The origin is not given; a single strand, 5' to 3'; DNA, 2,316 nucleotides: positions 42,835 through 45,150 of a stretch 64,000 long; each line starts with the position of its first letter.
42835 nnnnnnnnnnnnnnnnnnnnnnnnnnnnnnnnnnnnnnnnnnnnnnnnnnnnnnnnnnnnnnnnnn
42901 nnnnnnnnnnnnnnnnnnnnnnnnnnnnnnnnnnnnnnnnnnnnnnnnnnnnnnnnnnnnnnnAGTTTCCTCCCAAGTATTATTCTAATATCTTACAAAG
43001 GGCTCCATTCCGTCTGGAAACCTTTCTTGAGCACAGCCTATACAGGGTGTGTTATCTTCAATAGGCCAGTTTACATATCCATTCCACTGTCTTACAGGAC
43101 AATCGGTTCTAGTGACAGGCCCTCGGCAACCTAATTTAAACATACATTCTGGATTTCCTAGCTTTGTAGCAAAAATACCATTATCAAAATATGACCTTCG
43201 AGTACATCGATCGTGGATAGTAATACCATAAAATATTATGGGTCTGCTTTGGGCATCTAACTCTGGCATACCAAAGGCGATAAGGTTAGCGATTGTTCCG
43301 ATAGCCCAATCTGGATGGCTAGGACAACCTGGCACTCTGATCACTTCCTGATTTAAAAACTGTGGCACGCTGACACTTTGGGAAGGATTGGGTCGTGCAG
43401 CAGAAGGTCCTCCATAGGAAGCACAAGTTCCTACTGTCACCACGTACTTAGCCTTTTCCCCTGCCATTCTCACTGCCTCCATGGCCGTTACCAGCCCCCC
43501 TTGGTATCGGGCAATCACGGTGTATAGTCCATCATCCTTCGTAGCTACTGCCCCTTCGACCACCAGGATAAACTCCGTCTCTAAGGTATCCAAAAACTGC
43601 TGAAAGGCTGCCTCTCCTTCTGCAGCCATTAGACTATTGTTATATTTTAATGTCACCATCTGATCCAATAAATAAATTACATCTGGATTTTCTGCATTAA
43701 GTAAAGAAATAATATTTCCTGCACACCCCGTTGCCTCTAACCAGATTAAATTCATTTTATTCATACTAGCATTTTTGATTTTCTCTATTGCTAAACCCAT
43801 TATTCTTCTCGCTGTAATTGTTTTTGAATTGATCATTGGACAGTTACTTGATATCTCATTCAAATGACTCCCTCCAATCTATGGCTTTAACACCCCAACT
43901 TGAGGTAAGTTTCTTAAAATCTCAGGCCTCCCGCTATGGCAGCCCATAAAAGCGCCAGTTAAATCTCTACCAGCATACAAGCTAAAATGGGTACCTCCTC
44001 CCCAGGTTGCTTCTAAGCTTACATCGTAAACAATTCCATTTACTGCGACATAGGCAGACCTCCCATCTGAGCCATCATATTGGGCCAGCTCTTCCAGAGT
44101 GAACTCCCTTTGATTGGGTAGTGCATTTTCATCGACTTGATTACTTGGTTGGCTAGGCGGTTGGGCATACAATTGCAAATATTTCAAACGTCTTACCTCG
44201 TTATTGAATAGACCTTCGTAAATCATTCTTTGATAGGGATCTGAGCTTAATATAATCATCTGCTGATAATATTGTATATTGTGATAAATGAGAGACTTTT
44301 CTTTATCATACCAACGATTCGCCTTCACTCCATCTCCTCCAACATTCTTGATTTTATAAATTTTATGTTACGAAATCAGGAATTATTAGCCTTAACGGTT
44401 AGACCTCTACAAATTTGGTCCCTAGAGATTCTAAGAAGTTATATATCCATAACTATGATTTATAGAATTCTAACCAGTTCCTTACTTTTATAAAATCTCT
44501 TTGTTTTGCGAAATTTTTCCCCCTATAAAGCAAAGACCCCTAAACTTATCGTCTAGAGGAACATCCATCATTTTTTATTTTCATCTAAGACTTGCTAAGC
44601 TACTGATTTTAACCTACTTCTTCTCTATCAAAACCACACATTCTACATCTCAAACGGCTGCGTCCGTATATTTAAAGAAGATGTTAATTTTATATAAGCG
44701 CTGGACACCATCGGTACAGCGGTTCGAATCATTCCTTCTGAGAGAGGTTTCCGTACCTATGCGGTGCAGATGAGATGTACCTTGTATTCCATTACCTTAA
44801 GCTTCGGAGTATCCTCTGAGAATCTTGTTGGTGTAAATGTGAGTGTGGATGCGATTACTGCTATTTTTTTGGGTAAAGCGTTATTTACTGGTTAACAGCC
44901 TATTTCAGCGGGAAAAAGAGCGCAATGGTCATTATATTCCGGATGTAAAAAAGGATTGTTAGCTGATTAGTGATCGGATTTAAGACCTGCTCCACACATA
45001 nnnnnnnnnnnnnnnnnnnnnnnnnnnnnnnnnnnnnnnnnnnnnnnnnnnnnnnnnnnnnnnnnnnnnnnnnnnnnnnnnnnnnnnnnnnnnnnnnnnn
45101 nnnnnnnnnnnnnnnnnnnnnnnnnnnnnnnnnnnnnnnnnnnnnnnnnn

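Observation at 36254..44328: Complete [NiFe]-hydrogenase/hyp locus with atypical features: no hypB, HypA-like protein without Zn-ribbon, small subunit without Tat motif and with an altered first cysteine motif, cytochrome b5-like first gene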

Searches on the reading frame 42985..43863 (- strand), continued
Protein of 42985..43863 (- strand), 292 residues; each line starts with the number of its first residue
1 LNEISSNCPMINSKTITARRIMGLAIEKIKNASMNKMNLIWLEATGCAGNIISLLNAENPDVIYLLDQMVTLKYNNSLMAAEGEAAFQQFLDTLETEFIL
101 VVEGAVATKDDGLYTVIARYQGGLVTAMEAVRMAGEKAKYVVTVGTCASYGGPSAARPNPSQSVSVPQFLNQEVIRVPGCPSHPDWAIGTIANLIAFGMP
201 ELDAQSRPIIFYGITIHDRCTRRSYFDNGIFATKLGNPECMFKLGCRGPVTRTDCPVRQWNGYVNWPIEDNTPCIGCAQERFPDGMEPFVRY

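Call 45: predict_structure(alignment_id=A4)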
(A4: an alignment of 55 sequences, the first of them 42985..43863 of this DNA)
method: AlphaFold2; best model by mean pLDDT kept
length: 292 residues; sequences in the alignment: 55
mean_pLDDT: 66.2   pTM: 0.71
mean pLDDT of the five models: 66.2, 66.1, 63.6, 61.0, 59.7
residues with pLDDT >= 90: 42; 70-90: 109; 50-70: 48; < 50: 93
segments of 3 or more residues with pLDDT < 50: 1-14, 48-52, 56-58, 153-157, 215-224, 241-292
pLDDT, mean of each block of 10 residues (from residue 1): 41 59 84 82 56 50 77 66 78 94 85 82 88 94 83 53 85 83 78 91 84 47 50 54 40 31 39 36 37 37
secondary structure, 60 per line:
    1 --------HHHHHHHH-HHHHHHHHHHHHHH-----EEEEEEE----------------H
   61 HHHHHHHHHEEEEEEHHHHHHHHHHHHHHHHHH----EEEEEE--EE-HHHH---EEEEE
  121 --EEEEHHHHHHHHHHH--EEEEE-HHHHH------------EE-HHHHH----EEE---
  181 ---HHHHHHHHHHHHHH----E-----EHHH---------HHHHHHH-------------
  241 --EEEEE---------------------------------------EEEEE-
elements in order: H9-16 H18-31 E37-43 H60-69 E70-75 H76-93 E98-103 H109-112 E116-120 E123-126 H127-137 E140-144 H146-150 H166-170 E175-177 H184-197 H221-227 E243-247 E287-291

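Call 51: find_encoding_contigs(protein=P0083, flank=4000, max_places=3)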
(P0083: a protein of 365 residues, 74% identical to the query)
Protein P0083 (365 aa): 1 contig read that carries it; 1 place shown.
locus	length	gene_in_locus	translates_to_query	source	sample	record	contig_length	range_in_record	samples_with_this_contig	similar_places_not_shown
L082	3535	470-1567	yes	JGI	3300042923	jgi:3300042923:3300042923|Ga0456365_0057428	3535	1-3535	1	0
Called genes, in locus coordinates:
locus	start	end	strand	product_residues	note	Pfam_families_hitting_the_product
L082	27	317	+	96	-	PF12849:PBP_like_2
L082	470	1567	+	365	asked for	PF01058:Oxidored_q6, PF14720:NiFe_hyd_SSU_C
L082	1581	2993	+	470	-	PF00374:NiFeSe_Hases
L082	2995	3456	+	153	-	PF01750:HycI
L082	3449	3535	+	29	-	?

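Call 52: find_encoding_contigs(protein=P0119, flank=4000, max_places=3)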
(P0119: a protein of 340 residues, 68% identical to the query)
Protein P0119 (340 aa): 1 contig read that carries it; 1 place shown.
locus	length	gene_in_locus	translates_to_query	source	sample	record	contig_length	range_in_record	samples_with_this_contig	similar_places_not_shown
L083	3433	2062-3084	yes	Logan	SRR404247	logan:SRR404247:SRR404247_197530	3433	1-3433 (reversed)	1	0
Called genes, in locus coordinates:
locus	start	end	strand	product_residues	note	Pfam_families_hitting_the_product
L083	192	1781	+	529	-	PF02368:Big_2, PF26182:Ig_NUP210_5th (faint), PF26918:Ig_Eae (faint), PF22359:Big-like (faint), PF02368:Big_2, PF00246:Peptidase_M14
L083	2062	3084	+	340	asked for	PF01058:Oxidored_q6, PF14720:NiFe_hyd_SSU_C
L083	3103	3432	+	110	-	?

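Call 53: search_protein_representatives(protein=window:42985-43863:-)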
Query: 292 residues. Proteins with E-value up to 0.001 (for the whole library): 1679; up to 1e-10: 914; up to 1e-30: 241. The best 150 are listed.
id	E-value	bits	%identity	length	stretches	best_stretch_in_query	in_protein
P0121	5.4e-117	406.8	58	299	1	4-292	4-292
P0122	3.8e-93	328.5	53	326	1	34-290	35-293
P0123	1.9e-84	300.0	52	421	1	33-290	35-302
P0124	9.0e-84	297.8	59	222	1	38-253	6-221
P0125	3.0e-83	296.1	49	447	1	21-290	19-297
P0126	1.3e-82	294.0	52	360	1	35-291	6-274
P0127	4.8e-79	282.3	47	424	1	27-291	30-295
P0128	1.6e-76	274.0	57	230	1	31-232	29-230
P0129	3.8e-75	269.5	66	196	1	8-197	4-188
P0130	5.8e-74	265.6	45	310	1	33-291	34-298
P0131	3.6e-72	259.7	44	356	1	34-290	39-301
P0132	9.9e-67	241.8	43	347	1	35-282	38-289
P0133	2.5e-66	240.5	44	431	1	32-291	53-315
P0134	3.6e-56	207.2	40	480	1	37-291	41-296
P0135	4.2e-56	207.0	36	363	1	26-290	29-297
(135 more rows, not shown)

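Call 79: find_homologous_proteins(query=L024:13094-13768:+, max_evalue=1e-20)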
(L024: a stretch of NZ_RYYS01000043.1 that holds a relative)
Query L024:13094-13768:+ (224 aa): 7994 proteins with E <= 1e-20 among 8000 candidates; the best 120 are listed.
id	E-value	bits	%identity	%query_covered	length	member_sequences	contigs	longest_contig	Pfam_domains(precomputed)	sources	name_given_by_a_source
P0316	1.0e-141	488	100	100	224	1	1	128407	PF02492.26,PF03193.23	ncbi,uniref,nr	ncbi:hydrogenase nickel incorporation protein HypB [Anaerophilus nitritogenes]|uniref:hydrogenase ni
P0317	1.4e-108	380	78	99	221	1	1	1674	PF02492.26,PF03193.23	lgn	-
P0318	6.4e-108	377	78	97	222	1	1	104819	PF02492.26,PF13245.13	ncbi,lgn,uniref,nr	ncbi:hydrogenase nickel incorporation protein HypB [Marinisporobacter balticus]|uniref:Hydrogenase n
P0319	2.5e-103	362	73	99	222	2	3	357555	PF02492.26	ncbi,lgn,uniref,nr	ncbi:hydrogenase nickel incorporation protein HypB [Maledivibacter halophilus]|uniref:Hydrogenase ni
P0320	2.6e-102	359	71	98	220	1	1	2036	PF02492.26,PF03193.23,PF03308.23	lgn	-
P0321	2.1e-101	356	70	98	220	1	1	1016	PF02492.26,PF03193.23,PF03308.23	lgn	-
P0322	2.4e-101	356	71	97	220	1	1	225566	PF02492.26,PF03193.23,PF03308.23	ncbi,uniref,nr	ncbi:hydrogenase accessory protein HypB [Clostridium polyendosporum]|uniref:Hydrogenase accessory pr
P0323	4.6e-101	355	73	96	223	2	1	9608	PF02492.26,PF03193.23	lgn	-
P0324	7.7e-101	354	74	99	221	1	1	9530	PF02492.26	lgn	-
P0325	1.1e-100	354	71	99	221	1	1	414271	PF02492.26,PF00009.34,PF03193.23,PF10662.16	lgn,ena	-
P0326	1.1e-99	350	74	97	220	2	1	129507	PF02492.26,PF03193.23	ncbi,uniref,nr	ncbi:hydrogenase nickel incorporation protein HypB [Abyssisolibacter fermentans]|uniref:hydrogenase 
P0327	6.4e-99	348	70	98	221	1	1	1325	PF02492.26,PF03193.23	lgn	-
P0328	1.3e-98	347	69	100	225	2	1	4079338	PF02492.26,PF03193.23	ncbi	ncbi:hydrogenase nickel incorporation protein HypB [Clostridiaceae bacterium 35-E11]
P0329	5.1e-98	345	70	98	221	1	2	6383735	PF02492.26,PF03193.23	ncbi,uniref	ncbi:hydrogenase nickel incorporation protein HypB [Wukongibacter baidiensis]|uniref:hydrogenase nic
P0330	5.2e-98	345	68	98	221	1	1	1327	PF02492.26,PF03193.23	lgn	-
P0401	1.2e-90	321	66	96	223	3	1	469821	PF02492.26,PF03193.23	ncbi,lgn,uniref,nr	ncbi:hydrogenase nickel incorporation protein HypB [Geosporobacter ferrireducens]|uniref:hydrogenase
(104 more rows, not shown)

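Call 80: find_encoding_contigs(protein=P0401, flank=10000, max_places=4)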
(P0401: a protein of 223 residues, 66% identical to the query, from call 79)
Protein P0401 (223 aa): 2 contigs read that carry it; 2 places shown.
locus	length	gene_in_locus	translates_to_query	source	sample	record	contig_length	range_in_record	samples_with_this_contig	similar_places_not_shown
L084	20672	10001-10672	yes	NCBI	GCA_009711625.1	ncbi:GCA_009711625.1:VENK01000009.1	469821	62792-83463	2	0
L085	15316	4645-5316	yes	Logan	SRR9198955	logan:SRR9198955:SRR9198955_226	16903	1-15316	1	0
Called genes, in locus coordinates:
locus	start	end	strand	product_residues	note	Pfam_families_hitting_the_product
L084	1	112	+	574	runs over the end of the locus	PF00664:ABC_membrane, PF00005:ABC_tran, PF02463:SMC_N (weak)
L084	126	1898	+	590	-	PF00664:ABC_membrane, PF02463:SMC_N, PF00005:ABC_tran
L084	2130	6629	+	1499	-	PF25390:WD40_RLD, PF13540:RCC1_2, PF00415:RCC1, PF13540:RCC1_2, PF00415:RCC1, PF13540:RCC1_2, PF25390:WD40_RLD, PF00415:RCC1, +18 more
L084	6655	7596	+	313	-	PF01058:Oxidored_q6, PF14720:NiFe_hyd_SSU_C (weak)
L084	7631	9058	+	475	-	PF27537:HoxH, PF00374:NiFeSe_Hases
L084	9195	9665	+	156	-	PF01750:HycI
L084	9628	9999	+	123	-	PF01155:HypA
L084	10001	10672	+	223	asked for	PF03193:RsgA_GTPase (faint), PF02492:cobW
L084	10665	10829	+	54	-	PF02416:TatA_B_E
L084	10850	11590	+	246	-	PF00902:TatC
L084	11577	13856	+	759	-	PF00708:Acylphosphatase, PF07503:zf-HYPF, PF01300:Sua5_yciO_yrdC, PF17788:HypF_C, PF22521:HypF_C_2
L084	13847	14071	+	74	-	PF01455:HupF_HypC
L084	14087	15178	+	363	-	PF01924:HypD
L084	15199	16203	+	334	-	PF00586:AIRS, PF02769:AIRS_C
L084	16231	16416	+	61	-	-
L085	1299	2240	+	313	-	PF01058:Oxidored_q6, PF14720:NiFe_hyd_SSU_C (weak)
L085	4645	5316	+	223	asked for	PF03193:RsgA_GTPase (faint), PF02492:cobW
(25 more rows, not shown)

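Call 81: list_cluster_members(proteins=[P0401, P0271])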
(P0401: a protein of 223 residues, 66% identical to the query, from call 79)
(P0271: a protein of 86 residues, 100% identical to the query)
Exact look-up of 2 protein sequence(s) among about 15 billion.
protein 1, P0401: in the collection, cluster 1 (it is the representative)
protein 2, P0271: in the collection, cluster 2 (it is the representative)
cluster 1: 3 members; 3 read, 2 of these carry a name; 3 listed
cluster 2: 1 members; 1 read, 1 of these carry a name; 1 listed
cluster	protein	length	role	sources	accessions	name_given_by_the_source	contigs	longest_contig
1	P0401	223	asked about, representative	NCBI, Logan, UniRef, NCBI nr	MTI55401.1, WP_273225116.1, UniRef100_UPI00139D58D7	hydrogenase nickel incorporation protein HypB [Geosporobacter ferrireducens] | hydrogenase nickel incorporation protein HypB n=1 Tax=Geosporobacter ferrireducens ...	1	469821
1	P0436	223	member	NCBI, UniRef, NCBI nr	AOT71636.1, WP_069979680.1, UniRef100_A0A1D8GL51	hydrogenase nickel incorporation protein HypB [Geosporobacter ferrireducens] | Hydrogenase accessory protein HypB n=1 Tax=Geosporobacter ferrireducens TaxID=1424294 ...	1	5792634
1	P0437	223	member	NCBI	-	-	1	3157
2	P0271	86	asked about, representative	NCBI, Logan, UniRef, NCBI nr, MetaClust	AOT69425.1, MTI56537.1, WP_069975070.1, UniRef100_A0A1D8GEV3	hypothetical protein [Geosporobacter ferrireducens] | Hydrogenase nickel incorporation protein HypA n=1 Tax=Geosporobacter ferrireducens ... | status=active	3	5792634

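Call 85: find_encoding_contigs(protein=P0436, flank=10000, max_places=2)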
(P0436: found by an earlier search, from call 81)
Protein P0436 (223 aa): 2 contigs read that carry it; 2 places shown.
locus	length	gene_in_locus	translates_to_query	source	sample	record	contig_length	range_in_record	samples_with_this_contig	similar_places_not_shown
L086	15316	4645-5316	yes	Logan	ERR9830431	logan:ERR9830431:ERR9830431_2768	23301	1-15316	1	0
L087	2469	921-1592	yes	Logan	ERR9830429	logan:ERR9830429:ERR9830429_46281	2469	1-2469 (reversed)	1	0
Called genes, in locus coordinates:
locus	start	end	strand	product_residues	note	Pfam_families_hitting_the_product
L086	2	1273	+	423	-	?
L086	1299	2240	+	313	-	PF01058:Oxidored_q6, PF14720:NiFe_hyd_SSU_C (weak)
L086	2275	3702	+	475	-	PF27537:HoxH, PF00374:NiFeSe_Hases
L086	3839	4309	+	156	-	PF01750:HycI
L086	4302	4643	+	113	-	PF01155:HypA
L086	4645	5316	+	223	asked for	PF03193:RsgA_GTPase (faint), PF02492:cobW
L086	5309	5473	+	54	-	PF02416:TatA_B_E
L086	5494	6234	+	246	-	PF00902:TatC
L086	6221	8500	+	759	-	PF00708:Acylphosphatase, PF07503:zf-HYPF, PF01300:Sua5_yciO_yrdC, PF17788:HypF_C, PF22521:HypF_C_2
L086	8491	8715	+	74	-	PF01455:HupF_HypC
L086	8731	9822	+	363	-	PF01924:HypD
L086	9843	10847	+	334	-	PF00586:AIRS, PF02769:AIRS_C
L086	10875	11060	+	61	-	-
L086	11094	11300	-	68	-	PF07907:YibE_F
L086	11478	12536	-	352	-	PF00892:EamA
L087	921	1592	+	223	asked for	PF03193:RsgA_GTPase (faint), PF02492:cobW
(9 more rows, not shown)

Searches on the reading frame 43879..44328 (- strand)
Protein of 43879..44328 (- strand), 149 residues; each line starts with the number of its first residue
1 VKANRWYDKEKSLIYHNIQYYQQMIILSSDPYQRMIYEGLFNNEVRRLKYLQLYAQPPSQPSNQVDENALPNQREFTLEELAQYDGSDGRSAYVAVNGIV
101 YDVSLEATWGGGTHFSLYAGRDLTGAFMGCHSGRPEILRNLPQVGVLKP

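Call 3: search_protein_families(library=pfam, proteins=[window:43879-44328:-], max_evalue=0.01)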
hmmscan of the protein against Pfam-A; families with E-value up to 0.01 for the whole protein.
window:43879-44328:- (149 aa): 1 family
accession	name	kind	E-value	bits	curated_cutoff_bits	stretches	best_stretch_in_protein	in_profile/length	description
PF00173.33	Cyt-b5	-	1.5e-11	44.6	23.7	1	77-147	1-73/74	Cytochrome b5-like Heme/Steroid binding domain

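Call 4: search_protein_families(library=ncbifam, proteins=[window:43879-44328:-], max_evalue=0.01)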
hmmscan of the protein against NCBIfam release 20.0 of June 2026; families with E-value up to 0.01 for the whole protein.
window:43879-44328:- (149 aa): 0 families

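Call 31: search_solved_structures(query=window:43879-44328:-, max_evalue=1, show_alignments=4)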
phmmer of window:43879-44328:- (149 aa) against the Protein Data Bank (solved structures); distinct sequences matched with E-value up to 1: 10.
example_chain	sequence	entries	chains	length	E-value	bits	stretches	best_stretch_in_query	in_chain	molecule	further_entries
6nzx_A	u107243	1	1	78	1.2e-13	54.7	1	73-148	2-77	Cytochrome B5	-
6vz6_A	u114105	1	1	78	9.7e-11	45.2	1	74-148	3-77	Cytochrome b5-domain protein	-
1t0g_A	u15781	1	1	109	3.6e-08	36.9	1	74-128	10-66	cytochrome b5 domain-containing protein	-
1j03_A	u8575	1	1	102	4.6e-08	36.5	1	74-128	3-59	putative steroid binding protein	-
4x8y_A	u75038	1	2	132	0.021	18.2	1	74-125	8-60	Membrane-associated progesterone receptor component 1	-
4b8n_A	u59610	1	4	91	0.038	17.4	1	71-139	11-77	CYTOCHROME B5-HOST ORIGIN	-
3ks0_A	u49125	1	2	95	0.25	14.7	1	73-132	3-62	Cytochrome b2, mitochondrial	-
4egy_A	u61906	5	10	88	0.66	13.3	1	36-114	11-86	Arabinose metabolism transcriptional repressor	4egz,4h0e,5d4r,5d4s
1sh4_A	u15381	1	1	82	0.82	13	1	75-130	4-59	Cytochrome b5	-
2v6y_A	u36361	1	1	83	0.83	13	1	9-55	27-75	AAA FAMILY ATPASE, P60 KATANIN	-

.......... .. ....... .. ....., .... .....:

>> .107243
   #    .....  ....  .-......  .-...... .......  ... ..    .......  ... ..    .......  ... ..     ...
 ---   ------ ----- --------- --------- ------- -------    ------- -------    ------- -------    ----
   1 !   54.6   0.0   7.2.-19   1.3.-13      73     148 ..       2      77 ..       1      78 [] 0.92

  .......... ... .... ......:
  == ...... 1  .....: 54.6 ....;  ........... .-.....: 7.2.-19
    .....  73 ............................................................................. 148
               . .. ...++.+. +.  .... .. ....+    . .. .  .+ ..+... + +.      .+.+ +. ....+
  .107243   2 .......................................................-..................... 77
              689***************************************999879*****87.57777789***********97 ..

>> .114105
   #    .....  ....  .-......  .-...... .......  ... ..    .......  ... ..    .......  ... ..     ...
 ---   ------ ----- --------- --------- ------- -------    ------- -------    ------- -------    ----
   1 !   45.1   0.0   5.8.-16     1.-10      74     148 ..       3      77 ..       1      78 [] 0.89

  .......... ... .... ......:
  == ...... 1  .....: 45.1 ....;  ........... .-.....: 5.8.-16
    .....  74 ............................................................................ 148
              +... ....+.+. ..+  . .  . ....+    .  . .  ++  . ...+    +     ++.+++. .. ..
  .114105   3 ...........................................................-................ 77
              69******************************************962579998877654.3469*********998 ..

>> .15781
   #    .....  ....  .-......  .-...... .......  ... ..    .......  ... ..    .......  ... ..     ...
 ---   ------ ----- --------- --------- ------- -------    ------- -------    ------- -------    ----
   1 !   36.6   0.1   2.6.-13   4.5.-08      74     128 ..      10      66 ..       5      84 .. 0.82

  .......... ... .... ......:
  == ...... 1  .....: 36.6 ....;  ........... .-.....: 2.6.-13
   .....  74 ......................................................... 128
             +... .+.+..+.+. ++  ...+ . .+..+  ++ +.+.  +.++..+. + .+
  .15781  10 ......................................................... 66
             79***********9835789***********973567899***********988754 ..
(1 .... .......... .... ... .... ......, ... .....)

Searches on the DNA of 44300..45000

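Call 66: search_rna_families(source=window, start=44300, end=45000, threshold=evalue, max_evalue=1)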
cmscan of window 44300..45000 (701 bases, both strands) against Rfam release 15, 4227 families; matches with E-value up to 1: 0.
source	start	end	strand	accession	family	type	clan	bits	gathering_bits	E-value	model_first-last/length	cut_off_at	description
